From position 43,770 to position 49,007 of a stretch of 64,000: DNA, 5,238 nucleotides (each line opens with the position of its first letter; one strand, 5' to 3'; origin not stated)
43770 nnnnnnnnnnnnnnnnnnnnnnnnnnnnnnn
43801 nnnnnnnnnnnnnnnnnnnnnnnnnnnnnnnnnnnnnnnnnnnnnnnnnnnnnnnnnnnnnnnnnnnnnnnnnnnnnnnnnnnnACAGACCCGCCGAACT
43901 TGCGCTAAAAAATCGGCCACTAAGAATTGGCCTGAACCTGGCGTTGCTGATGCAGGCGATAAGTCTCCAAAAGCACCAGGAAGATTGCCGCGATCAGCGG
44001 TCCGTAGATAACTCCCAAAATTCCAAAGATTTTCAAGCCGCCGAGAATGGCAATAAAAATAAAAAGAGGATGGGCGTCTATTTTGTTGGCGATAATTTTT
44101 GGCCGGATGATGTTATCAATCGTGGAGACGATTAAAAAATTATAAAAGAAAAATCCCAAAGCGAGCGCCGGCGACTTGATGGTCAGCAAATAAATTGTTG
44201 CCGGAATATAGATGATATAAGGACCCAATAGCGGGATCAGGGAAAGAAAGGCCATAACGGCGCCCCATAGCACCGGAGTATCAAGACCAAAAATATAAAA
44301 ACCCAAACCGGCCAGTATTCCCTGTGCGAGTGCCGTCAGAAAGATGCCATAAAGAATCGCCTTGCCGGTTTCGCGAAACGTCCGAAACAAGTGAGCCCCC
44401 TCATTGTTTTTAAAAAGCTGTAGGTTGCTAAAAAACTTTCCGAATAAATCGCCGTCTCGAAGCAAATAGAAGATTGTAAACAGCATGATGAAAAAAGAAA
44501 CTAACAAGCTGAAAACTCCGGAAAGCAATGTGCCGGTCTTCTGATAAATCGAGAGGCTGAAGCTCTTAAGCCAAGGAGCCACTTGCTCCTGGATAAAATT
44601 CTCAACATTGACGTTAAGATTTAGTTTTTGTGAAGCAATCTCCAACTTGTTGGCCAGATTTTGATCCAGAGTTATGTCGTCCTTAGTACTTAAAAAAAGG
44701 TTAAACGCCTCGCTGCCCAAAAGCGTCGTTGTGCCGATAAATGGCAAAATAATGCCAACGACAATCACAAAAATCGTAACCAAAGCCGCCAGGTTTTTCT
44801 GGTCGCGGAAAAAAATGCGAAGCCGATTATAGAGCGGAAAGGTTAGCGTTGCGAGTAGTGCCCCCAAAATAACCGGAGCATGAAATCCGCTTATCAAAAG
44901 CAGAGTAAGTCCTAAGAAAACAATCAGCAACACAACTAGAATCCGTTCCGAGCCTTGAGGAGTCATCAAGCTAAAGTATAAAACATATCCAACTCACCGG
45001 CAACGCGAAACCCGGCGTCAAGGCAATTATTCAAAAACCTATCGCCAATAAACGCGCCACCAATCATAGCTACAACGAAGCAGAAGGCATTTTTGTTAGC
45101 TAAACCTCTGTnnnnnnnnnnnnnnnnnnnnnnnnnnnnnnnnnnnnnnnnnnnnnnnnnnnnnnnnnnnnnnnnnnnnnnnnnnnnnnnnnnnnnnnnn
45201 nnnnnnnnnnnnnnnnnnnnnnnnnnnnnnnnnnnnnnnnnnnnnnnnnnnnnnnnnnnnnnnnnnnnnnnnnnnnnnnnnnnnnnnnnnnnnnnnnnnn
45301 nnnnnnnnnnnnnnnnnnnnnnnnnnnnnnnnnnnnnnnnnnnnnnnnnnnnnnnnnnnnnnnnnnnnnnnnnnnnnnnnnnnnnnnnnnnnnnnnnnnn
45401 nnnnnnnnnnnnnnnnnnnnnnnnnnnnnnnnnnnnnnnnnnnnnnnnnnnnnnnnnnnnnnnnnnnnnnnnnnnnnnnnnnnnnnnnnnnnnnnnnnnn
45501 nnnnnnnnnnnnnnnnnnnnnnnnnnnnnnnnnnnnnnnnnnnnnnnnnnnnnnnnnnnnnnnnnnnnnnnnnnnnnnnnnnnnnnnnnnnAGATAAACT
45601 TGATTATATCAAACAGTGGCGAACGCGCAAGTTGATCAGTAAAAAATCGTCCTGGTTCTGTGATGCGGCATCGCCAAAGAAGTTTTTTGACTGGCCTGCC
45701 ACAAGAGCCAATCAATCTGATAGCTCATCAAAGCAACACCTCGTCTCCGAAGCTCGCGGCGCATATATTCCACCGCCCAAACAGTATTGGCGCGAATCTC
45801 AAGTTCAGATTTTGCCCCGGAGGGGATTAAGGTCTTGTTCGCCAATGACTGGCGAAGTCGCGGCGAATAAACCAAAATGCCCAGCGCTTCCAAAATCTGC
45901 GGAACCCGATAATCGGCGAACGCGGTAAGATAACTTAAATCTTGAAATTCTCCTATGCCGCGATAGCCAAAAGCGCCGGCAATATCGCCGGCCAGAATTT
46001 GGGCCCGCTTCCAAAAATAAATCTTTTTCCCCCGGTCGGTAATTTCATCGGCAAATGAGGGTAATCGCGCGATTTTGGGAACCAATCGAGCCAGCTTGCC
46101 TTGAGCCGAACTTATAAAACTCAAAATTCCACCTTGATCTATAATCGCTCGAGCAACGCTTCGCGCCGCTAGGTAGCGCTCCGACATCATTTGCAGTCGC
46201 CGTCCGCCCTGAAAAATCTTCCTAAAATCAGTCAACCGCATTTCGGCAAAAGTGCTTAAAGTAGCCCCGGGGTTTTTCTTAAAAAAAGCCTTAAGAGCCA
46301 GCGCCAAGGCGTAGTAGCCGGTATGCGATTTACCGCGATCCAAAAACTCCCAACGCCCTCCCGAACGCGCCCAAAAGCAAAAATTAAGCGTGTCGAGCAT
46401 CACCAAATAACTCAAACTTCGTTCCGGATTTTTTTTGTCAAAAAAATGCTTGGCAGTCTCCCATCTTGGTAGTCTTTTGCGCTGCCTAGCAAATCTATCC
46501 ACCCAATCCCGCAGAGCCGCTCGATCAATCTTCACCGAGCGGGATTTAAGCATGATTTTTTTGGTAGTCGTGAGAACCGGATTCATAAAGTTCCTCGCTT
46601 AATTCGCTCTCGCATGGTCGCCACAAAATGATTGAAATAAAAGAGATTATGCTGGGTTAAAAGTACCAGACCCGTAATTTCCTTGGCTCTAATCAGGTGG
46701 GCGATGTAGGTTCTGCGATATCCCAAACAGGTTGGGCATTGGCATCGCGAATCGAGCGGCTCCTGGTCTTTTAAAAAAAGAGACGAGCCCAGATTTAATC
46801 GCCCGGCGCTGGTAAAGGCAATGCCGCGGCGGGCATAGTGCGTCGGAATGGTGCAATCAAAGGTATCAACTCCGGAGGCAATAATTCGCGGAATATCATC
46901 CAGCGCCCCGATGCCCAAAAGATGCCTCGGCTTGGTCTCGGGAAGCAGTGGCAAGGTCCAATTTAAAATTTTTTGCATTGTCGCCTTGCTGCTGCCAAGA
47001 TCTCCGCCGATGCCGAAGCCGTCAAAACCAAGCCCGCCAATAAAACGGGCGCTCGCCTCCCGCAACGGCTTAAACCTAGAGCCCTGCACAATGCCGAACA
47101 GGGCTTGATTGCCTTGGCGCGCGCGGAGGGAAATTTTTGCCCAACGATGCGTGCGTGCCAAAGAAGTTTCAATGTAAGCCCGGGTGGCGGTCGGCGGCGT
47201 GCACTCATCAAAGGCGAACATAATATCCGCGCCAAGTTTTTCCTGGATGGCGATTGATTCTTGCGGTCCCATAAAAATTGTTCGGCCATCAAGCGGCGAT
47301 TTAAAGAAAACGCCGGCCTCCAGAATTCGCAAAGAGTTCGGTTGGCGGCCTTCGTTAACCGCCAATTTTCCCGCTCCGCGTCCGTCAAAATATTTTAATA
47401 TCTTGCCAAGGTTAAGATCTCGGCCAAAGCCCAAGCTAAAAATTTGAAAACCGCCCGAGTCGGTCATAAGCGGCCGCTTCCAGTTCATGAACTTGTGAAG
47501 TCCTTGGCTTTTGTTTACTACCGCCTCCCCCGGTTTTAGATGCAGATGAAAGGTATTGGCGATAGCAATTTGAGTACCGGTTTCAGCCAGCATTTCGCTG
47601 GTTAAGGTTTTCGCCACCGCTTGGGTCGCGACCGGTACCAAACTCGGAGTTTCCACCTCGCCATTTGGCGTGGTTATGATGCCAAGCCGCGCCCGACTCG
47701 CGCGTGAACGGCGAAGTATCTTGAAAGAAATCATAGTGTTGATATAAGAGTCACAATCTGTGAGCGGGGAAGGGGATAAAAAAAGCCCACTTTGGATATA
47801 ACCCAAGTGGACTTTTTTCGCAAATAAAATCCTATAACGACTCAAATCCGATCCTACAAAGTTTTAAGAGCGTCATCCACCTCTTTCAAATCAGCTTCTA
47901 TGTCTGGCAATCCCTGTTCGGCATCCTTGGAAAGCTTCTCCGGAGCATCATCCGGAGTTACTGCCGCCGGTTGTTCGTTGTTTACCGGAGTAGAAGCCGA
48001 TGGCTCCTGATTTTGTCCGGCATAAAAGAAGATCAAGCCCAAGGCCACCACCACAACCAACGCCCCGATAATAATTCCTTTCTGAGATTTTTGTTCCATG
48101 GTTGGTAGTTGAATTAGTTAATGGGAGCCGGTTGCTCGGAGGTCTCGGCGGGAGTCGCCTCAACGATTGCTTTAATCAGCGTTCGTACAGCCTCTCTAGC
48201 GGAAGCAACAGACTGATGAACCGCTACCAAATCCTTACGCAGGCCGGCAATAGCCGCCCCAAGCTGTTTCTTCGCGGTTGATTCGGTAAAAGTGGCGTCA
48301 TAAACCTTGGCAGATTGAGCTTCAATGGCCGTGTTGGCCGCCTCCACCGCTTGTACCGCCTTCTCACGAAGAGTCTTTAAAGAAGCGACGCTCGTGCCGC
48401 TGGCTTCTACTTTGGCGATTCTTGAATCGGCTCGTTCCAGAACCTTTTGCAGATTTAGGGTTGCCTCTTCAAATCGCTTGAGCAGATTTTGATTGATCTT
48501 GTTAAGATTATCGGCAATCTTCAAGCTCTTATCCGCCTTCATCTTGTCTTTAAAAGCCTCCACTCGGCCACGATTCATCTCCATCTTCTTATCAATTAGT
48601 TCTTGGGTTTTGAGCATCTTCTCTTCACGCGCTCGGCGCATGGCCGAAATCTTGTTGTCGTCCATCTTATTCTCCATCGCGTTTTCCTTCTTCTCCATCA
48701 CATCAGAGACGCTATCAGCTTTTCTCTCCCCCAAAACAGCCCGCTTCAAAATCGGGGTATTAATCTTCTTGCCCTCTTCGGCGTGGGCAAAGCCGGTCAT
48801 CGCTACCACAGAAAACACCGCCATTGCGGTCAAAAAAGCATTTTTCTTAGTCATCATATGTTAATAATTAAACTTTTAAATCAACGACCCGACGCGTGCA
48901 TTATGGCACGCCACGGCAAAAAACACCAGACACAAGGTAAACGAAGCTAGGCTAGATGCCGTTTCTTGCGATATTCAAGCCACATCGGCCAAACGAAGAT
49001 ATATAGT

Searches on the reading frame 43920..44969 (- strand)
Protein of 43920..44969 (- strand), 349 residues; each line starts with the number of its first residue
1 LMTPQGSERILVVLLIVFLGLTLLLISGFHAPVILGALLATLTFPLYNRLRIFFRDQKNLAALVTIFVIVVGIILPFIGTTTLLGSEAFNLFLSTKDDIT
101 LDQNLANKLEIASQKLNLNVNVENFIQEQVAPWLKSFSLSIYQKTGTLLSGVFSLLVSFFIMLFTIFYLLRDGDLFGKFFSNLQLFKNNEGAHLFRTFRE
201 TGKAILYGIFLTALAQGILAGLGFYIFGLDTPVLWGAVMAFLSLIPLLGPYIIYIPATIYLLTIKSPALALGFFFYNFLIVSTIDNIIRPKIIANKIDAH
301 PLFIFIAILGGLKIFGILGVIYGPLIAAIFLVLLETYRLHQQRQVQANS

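Call 26: search_protein_families(library=pfam, proteins=[window:43920-44969:-], max_evalue=0.01)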
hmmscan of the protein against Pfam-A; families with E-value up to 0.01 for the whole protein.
window:43920-44969:- (349 aa): 1 family
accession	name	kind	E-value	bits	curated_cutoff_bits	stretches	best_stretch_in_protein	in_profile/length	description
PF01594.21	AI-2E_transport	-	3.8e-52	177.9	34.3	1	12-338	4-327/327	AI-2E family transporter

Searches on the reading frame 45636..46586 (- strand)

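Call 26: search_protein_families(library=pfam, proteins=[window:45636-46586:-], max_evalue=0.01)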
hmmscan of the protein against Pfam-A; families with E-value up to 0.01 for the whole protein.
window:45636-46586:- (316 aa): 1 family
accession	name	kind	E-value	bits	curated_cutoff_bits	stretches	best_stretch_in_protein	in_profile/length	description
PF10343.14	Q_salvage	-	1.7e-69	235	25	1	51-316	4-285/285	Queuosine salvage protein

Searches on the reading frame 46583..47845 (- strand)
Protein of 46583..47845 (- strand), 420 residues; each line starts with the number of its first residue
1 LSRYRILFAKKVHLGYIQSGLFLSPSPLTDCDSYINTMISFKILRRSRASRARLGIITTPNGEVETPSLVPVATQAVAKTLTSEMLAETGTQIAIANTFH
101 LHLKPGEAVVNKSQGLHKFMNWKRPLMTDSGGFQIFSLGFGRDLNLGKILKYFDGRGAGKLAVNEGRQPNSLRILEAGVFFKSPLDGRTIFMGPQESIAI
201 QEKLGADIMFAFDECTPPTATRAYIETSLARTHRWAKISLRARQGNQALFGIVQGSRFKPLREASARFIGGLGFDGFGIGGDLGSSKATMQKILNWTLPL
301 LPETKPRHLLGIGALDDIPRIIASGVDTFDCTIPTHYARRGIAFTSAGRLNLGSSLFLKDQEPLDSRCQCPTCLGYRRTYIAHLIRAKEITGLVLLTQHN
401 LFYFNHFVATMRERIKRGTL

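Call 26: search_protein_families(library=pfam, proteins=[window:46583-47845:-], max_evalue=0.01)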
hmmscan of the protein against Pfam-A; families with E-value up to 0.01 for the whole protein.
window:46583-47845:- (420 aa): 1 family
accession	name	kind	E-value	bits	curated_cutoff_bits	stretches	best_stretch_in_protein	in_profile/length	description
PF01702.25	TGT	-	7.9e-120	400.6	26.3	1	51-420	2-344/357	Queuine tRNA-ribosyltransferase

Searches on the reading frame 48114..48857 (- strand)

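Call 26: search_protein_families(library=pfam, proteins=[window:48114-48857:-], max_evalue=0.01)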
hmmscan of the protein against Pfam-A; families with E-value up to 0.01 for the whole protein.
window:48114-48857:- (247 aa): 1 family
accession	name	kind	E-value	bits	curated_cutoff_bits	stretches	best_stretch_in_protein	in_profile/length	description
PF01544.23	CorA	-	0.007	16.2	27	0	167-236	119-184/292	CorA-like Mg2+ transporter protein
